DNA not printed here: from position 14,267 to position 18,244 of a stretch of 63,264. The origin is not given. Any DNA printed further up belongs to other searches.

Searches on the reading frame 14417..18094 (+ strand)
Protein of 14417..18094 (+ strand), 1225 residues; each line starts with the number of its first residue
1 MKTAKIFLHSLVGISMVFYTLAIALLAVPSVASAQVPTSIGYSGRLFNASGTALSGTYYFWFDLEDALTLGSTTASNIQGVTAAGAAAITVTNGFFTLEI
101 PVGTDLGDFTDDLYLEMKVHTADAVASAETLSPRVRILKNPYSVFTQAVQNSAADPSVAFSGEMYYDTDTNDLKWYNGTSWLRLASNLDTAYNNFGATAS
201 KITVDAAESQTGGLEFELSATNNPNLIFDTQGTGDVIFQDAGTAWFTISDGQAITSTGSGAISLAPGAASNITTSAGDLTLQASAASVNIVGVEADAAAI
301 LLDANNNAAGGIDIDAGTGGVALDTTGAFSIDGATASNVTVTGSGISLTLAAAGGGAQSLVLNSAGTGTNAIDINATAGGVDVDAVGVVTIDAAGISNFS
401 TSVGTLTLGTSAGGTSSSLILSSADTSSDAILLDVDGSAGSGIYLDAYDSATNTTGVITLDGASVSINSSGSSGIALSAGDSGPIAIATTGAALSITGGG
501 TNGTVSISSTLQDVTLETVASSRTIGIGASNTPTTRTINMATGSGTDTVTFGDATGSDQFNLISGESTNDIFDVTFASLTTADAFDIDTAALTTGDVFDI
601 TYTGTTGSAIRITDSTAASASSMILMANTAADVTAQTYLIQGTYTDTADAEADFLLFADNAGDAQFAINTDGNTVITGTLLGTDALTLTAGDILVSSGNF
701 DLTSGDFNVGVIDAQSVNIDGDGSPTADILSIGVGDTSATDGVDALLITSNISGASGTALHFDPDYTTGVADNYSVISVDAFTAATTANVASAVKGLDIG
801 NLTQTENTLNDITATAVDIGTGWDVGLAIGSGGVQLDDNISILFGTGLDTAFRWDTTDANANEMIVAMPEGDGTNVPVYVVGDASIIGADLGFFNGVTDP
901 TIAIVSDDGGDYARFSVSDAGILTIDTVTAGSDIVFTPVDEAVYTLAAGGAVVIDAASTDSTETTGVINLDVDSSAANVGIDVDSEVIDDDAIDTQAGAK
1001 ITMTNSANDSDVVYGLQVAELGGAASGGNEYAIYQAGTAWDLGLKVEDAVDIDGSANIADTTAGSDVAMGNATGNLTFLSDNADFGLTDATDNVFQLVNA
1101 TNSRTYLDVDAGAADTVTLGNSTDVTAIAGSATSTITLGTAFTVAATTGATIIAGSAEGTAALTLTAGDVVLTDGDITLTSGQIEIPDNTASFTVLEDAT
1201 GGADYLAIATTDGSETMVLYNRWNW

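Call 3: search_protein_families(library=pfam, proteins=[window:14417-18094:+], max_evalue=1)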
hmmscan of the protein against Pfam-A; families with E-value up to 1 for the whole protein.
window:14417-18094:+ (1225 aa): 0 families

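Call 4: search_protein_families(library=ncbifam, proteins=[window:14417-18094:+], max_evalue=1)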
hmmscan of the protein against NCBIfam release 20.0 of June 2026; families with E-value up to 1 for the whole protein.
window:14417-18094:+ (1225 aa): 0 families

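Call 43: search_protein_families(library=phrogs, proteins=[window:14417-18094:+], max_evalue=0.01)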
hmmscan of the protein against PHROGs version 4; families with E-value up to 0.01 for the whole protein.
window:14417-18094:+ (1225 aa): 1 family
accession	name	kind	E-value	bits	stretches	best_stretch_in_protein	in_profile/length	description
phrog_20787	-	head and packaging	0.0016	19.6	1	151-182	29-60/67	virion structural protein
